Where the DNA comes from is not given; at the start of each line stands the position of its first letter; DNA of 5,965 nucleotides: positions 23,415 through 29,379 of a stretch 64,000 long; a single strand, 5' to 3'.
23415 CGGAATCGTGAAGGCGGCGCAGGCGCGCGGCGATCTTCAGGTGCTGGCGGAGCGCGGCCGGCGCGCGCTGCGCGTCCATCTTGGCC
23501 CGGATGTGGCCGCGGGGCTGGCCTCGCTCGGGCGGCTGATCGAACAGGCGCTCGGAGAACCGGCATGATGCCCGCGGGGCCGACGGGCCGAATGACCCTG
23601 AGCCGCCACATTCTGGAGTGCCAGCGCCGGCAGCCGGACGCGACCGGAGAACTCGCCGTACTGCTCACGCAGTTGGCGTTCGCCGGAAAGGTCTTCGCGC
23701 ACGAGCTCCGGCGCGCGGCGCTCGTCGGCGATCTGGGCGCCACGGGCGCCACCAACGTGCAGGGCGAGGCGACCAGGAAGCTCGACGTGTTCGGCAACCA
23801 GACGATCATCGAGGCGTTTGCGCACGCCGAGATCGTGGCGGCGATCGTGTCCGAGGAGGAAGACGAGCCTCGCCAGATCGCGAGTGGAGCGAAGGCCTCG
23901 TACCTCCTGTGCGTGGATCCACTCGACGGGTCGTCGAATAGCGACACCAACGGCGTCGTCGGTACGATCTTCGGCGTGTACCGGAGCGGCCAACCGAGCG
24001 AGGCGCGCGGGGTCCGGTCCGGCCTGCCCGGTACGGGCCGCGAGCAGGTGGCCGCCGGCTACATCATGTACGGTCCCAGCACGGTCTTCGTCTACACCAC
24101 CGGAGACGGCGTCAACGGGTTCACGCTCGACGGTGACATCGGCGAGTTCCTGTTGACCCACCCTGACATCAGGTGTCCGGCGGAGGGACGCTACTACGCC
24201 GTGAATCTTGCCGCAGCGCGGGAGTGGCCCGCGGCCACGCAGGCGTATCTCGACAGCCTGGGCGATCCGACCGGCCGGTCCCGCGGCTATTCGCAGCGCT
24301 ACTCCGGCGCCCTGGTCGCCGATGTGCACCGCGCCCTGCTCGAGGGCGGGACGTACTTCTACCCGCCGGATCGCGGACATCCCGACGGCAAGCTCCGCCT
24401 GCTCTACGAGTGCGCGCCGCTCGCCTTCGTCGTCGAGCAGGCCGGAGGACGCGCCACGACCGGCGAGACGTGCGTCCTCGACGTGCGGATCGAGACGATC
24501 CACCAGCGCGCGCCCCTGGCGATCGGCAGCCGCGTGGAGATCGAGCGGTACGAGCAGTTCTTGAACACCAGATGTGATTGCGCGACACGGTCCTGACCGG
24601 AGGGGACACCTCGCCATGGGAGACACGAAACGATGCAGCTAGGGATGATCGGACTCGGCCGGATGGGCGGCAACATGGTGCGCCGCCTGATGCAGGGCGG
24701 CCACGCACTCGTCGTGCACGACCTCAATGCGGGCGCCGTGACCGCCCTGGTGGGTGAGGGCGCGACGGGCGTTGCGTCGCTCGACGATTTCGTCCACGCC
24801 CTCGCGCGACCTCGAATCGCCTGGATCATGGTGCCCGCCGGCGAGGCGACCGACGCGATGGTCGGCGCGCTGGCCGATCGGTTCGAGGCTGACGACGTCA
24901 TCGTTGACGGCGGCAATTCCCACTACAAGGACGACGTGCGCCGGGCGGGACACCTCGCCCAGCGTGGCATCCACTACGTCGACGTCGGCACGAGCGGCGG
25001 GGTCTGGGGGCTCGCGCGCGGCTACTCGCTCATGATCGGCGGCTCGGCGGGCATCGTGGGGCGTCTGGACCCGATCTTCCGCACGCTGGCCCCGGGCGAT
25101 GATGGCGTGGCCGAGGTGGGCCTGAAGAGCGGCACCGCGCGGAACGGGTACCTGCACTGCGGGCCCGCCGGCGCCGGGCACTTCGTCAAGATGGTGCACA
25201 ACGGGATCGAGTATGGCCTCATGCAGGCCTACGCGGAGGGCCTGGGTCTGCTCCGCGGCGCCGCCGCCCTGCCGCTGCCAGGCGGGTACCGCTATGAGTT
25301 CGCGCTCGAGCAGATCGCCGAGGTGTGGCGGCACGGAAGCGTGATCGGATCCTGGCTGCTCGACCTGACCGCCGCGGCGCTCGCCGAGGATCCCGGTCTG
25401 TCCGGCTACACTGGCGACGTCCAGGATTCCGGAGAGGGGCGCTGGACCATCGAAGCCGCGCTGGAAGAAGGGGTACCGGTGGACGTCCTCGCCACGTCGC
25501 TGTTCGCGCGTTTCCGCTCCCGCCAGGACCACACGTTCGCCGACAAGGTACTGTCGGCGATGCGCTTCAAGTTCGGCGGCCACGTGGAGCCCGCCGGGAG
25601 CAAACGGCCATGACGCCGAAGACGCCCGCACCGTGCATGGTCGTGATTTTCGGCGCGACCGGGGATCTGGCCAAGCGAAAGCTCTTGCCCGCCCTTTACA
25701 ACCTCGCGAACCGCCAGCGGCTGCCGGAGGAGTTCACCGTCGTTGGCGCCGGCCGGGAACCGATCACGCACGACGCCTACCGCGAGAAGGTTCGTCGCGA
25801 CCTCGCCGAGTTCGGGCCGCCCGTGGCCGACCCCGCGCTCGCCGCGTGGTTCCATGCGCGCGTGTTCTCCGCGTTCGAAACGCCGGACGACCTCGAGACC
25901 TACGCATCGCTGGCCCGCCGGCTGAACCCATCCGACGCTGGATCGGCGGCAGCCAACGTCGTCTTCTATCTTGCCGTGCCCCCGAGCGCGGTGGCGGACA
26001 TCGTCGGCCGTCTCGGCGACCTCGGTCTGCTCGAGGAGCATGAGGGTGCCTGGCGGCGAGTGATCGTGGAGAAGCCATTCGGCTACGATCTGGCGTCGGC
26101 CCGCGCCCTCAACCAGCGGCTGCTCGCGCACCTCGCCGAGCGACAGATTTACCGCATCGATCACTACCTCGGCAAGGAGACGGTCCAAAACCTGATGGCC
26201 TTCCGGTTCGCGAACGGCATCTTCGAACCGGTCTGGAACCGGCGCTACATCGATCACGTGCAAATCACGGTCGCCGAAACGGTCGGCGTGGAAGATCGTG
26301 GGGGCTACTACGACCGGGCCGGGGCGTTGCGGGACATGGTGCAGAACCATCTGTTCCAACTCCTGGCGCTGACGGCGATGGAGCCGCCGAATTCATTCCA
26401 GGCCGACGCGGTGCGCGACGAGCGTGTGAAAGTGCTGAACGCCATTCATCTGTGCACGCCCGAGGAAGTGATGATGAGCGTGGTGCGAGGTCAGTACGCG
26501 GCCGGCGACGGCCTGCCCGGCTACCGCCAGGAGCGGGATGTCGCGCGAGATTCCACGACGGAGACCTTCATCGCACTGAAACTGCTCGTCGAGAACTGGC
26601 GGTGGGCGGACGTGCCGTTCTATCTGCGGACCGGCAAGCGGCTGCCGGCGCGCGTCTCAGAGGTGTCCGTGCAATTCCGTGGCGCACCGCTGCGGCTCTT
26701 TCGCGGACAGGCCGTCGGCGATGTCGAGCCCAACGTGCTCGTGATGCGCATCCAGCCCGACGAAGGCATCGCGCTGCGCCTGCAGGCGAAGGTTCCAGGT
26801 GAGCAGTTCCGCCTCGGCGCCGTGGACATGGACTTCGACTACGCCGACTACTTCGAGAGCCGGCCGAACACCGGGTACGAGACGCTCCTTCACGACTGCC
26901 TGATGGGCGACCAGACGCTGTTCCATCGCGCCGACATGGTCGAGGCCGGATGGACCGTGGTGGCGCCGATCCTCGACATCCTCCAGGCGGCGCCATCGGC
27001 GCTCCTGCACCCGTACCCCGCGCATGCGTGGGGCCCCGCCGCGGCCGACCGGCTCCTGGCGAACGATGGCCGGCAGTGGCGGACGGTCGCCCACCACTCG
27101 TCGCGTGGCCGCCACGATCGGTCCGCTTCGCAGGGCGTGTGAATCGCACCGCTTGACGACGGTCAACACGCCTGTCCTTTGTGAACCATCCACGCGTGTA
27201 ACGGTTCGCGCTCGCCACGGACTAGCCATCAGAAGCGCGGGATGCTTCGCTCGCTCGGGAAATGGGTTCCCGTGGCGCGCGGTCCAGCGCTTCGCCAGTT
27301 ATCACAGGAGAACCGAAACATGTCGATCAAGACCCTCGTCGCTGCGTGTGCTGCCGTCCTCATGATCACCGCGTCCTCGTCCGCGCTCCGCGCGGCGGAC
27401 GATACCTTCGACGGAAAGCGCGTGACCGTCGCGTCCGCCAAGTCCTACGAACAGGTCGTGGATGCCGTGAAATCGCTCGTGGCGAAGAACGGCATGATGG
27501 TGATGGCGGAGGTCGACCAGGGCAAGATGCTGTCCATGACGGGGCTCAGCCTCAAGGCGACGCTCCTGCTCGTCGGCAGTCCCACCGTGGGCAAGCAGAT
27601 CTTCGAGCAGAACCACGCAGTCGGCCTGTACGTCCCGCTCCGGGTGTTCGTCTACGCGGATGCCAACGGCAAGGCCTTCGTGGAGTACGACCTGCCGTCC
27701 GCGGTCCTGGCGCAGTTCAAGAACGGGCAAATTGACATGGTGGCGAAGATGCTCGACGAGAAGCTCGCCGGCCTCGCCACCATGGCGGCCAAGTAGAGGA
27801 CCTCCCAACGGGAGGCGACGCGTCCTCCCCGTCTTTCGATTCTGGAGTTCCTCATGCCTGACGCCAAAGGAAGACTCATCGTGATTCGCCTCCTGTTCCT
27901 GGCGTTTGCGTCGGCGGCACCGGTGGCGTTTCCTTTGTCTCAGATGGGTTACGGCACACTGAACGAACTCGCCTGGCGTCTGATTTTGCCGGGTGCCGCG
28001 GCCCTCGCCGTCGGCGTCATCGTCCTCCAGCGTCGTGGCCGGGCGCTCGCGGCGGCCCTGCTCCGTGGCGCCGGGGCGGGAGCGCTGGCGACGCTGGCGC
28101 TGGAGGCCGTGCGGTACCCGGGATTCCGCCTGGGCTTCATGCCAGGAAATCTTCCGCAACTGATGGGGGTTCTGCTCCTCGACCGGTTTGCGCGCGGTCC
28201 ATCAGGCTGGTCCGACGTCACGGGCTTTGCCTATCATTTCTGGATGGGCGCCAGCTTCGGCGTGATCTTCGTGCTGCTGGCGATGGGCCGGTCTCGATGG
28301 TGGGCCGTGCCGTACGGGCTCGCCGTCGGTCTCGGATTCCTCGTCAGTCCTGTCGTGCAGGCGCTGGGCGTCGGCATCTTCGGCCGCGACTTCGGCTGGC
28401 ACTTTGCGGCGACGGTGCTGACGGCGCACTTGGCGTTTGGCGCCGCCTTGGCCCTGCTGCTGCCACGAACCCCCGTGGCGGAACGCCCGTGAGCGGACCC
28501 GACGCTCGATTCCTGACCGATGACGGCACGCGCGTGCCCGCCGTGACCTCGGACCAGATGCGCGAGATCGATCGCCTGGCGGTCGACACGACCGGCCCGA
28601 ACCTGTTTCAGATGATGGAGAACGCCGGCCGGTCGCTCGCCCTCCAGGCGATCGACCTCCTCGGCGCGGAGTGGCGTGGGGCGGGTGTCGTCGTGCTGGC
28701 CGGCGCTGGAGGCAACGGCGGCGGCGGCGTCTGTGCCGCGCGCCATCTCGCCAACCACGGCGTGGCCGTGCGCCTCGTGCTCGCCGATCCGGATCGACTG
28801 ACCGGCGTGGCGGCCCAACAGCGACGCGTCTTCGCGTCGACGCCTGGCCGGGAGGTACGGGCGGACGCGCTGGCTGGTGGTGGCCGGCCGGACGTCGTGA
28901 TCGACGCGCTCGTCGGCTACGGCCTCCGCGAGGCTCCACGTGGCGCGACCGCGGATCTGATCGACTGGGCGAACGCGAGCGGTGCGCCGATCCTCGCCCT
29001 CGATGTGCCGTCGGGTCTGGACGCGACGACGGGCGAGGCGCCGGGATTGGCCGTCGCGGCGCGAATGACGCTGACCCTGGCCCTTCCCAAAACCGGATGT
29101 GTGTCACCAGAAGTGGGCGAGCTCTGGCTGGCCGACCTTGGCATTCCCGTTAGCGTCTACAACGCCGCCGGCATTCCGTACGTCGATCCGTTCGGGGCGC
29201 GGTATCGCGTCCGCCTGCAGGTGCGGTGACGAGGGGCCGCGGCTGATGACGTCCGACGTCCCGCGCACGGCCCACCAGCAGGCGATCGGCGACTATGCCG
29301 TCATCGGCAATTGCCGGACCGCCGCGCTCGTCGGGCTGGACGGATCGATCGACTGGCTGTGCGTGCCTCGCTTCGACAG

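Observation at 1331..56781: Nine copies of a bipartite ECF-type promoter motif link the mer, ars, bufferin, thioredoxin, dehalogenase and radical-SAM operons to the two ECF sigma genes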

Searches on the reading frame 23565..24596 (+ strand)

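Call 6: search_protein_families(library=pfam, proteins=[window:23565-24596:+])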
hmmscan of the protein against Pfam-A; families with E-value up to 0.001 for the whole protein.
window:23565-24596:+ (343 aa): 3 families
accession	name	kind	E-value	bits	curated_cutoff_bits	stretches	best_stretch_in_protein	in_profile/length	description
PF00316.25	FBPase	-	5.4e-61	206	34.8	1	10-200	1-191/191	Fructose-1-6-bisphosphatase, N-terminal domain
PF18913.5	FBPase_C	-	7.2e-43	145.9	27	1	205-333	2-126/127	Fructose-1-6-bisphosphatase, C-terminal domain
PF00459.30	Inositol_P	-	0.00074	19.5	27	0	37-125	12-97/271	Inositol monophosphatase family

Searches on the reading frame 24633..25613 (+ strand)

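Call 6: search_protein_families(library=pfam, proteins=[window:24633-25613:+])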
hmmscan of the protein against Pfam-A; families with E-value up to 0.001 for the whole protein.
window:24633-25613:+ (326 aa): 2 families
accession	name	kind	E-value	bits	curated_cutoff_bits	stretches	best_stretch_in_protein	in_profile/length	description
PF03446.21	NAD_binding_2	-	1.1e-36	126.8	21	1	3-153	2-153/161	NAD binding domain of 6-phosphogluconate dehydrogenase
PF00393.24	6PGD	-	2.8e-20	73.3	27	1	182-300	1-117/290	6-phosphogluconate dehydrogenase, C-terminal domain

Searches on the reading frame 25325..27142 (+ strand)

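Call 7: search_protein_families(library=pfam, proteins=[window:25325-27142:+])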
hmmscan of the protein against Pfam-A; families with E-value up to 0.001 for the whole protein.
window:25325-27142:+ (605 aa): 2 families
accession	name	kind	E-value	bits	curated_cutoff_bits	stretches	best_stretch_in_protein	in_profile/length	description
PF02781.21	G6PD_C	-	2.9e-121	404.5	27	1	291-586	1-296/296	Glucose-6-phosphate dehydrogenase, C-terminal domain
PF00479.28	G6PD_N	-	4.3e-57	194.2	22.1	1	107-289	1-183/183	Glucose-6-phosphate dehydrogenase, NAD binding domain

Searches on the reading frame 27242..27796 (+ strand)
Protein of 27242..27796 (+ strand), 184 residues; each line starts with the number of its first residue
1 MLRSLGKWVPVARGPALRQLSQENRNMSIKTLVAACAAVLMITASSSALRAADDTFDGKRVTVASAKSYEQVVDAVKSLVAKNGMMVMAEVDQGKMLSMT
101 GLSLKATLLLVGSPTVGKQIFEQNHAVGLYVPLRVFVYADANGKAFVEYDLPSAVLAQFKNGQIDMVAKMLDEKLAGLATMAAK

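Call 7: search_protein_families(library=pfam, proteins=[window:27242-27796:+])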
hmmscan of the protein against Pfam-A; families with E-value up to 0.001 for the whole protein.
window:27242-27796:+ (184 aa): 1 family
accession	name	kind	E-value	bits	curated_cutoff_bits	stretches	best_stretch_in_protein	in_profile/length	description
PF03625.19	DUF302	-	8.7e-11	42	23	1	92-151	2-62/63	Domain of unknown function DUF302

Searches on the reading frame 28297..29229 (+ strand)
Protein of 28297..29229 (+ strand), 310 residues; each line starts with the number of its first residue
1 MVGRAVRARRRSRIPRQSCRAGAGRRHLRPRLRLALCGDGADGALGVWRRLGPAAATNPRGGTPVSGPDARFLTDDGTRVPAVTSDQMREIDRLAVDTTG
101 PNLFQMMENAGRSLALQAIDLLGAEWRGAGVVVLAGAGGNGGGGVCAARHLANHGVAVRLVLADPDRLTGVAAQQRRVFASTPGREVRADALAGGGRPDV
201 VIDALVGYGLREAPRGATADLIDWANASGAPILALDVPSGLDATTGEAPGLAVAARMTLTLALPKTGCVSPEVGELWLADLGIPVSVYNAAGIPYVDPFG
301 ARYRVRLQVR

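Call 7: search_protein_families(library=pfam, proteins=[window:28297-29229:+])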
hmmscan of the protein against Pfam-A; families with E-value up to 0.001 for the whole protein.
window:28297-29229:+ (310 aa): 1 family
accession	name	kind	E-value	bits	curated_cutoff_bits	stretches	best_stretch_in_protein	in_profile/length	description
PF03853.21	YjeF_N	-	3.5e-41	141.4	24.9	1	105-267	3-169/169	YjeF-related protein N-terminus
